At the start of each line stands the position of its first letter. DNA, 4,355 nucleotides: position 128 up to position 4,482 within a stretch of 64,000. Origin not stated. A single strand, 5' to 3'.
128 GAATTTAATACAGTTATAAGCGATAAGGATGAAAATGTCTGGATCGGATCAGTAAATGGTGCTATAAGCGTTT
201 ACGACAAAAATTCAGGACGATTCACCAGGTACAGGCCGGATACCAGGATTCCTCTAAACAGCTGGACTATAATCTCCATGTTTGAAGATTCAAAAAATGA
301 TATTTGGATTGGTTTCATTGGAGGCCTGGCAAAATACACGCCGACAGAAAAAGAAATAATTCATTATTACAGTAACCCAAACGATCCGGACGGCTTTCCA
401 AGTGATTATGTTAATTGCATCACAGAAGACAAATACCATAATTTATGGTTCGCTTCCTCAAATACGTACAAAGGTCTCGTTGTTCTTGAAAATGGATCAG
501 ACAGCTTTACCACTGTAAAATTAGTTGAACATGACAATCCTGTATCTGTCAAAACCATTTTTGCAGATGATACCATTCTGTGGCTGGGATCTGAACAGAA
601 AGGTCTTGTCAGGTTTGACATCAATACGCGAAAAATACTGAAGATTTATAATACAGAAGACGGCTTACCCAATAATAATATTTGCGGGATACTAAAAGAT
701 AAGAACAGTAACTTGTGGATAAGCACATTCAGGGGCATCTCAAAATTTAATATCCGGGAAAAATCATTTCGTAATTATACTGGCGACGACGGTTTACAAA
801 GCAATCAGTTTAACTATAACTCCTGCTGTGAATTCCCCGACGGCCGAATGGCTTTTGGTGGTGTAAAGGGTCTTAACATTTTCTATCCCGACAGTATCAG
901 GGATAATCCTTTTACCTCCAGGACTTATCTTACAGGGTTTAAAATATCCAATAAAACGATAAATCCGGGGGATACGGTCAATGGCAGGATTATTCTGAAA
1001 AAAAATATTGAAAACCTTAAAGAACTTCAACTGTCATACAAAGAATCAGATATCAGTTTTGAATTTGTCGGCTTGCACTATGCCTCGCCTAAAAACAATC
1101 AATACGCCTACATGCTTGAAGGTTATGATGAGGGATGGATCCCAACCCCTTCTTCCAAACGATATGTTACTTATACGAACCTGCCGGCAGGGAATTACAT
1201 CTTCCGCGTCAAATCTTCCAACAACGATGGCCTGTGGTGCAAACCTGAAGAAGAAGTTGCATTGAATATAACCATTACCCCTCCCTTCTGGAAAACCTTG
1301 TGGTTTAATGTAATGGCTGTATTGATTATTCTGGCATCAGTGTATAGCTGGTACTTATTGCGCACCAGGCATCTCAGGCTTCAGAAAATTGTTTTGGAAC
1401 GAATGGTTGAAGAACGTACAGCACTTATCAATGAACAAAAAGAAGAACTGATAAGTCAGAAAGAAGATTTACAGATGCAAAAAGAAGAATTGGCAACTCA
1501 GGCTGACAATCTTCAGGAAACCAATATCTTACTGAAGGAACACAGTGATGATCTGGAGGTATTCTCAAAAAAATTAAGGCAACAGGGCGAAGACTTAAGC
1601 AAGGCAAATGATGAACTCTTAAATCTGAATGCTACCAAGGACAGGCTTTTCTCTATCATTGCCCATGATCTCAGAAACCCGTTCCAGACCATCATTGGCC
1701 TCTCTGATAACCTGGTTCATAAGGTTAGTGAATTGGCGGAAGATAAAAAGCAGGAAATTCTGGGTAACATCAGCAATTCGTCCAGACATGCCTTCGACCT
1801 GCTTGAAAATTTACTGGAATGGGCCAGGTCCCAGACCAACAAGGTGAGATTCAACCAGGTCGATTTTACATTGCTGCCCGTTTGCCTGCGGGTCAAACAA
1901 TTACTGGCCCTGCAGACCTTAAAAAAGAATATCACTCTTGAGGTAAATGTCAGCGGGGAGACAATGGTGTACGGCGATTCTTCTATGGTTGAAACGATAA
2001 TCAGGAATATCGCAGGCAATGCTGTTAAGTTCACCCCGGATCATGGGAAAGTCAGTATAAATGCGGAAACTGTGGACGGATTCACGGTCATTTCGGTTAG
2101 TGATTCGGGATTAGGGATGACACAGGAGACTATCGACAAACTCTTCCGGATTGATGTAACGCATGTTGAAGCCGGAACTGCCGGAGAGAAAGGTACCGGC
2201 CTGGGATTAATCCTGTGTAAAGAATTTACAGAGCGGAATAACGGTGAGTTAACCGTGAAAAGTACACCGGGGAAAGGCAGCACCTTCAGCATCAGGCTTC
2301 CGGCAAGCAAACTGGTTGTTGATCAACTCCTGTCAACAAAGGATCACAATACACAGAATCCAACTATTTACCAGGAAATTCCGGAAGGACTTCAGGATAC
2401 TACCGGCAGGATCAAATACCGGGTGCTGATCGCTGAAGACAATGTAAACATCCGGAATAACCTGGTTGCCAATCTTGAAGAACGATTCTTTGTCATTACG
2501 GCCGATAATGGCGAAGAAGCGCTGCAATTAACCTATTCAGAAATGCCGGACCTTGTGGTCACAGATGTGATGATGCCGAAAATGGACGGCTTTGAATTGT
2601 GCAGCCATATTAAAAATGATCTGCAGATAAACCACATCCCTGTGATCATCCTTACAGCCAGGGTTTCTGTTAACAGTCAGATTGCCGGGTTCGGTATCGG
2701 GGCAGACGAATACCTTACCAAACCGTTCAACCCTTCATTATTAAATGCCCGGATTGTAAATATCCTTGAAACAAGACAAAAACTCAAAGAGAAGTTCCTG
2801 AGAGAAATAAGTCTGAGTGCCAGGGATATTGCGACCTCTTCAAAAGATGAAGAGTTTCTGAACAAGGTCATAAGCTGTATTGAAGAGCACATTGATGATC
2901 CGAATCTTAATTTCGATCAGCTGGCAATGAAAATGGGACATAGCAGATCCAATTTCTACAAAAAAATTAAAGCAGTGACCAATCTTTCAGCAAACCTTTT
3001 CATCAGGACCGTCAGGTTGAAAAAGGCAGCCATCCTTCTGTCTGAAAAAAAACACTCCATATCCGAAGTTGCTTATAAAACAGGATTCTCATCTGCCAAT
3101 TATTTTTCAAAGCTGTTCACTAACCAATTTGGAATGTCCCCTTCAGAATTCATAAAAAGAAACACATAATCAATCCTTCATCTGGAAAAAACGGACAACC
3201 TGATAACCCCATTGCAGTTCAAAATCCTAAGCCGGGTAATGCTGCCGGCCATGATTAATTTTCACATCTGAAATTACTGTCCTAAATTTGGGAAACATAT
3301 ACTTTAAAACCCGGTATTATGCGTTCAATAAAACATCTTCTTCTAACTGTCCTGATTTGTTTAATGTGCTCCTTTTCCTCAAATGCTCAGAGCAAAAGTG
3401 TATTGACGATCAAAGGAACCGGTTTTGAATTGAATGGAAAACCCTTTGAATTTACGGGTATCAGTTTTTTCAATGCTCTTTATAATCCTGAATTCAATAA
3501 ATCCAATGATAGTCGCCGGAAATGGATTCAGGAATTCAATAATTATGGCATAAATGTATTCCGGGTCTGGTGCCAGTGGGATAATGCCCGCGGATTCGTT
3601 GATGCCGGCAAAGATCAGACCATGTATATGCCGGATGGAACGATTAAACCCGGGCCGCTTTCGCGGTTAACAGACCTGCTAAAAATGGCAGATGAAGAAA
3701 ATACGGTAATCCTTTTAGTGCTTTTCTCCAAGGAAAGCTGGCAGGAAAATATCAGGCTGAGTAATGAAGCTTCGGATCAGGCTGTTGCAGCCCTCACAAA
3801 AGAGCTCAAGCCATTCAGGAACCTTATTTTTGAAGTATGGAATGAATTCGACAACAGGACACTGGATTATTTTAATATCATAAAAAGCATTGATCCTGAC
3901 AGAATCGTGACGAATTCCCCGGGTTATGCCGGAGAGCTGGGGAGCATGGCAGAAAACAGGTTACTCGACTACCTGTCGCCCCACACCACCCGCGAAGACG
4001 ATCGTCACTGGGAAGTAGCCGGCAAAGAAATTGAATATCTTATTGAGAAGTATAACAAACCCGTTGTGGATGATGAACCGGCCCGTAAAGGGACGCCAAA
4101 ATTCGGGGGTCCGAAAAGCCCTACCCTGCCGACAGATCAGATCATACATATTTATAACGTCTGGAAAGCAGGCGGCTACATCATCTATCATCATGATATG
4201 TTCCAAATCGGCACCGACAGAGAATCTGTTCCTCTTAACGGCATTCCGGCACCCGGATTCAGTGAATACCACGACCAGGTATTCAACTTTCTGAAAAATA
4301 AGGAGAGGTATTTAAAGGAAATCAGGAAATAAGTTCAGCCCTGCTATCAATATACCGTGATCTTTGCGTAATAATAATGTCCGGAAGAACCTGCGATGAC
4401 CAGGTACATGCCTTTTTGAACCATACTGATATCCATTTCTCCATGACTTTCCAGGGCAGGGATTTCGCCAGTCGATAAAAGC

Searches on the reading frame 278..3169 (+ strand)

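Call 96: search_protein_families(library=pfam, proteins=[window:278-3169:+])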
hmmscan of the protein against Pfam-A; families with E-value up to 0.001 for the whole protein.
window:278-3169:+ (963 aa): 7 families
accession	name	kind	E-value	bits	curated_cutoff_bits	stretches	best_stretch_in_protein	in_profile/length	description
PF00072.30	Response_reg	-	1.2e-24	87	30.2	1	716-826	1-110/111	Response regulator receiver domain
PF02518.31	HATPase_c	-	2.8e-22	79.7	26.4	1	566-677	1-110/111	Histidine kinase-, DNA gyrase B-, and HSP90-like ATPase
PF12833.13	HTH_18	-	1.7e-18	67.1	33.6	1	882-961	1-80/80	Helix-turn-helix domain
PF07495.19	Y_Y_Y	-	9.8e-17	61.1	26.6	1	268-331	2-64/65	Y_Y_Y domain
PF00165.29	HTH_AraC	-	6.8e-15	55.2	26.6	1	927-960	10-42/42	Bacterial regulatory helix-turn-helix proteins, AraC family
PF07494.17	Reg_prop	-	1.6e-12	46.5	20.4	1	129-151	1-23/24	Two component regulator propeller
PF00512.31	HisKA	-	1.3e-08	35.2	26.9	1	454-520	2-65/66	His Kinase A (phospho-acceptor) domain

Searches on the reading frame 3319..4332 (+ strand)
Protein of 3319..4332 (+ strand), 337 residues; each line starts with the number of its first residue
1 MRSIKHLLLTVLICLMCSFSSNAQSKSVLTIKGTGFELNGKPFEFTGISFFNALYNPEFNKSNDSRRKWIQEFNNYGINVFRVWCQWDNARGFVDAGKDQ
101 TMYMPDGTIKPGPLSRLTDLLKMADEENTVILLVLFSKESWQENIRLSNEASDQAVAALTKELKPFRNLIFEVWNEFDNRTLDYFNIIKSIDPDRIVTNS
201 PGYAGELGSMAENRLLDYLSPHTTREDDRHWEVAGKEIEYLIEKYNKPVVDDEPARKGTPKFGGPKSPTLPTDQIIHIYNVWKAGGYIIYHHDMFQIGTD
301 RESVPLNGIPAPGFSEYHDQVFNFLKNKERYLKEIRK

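Call 96: search_protein_families(library=pfam, proteins=[window:3319-4332:+])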
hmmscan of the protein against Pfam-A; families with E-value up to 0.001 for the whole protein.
window:3319-4332:+ (337 aa): 1 family
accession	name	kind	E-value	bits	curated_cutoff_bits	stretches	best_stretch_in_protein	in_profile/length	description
PF00150.24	Cellulase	-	5.1e-09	36.5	23.5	1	38-195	3-161/272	Cellulase (glycosyl hydrolase family 5)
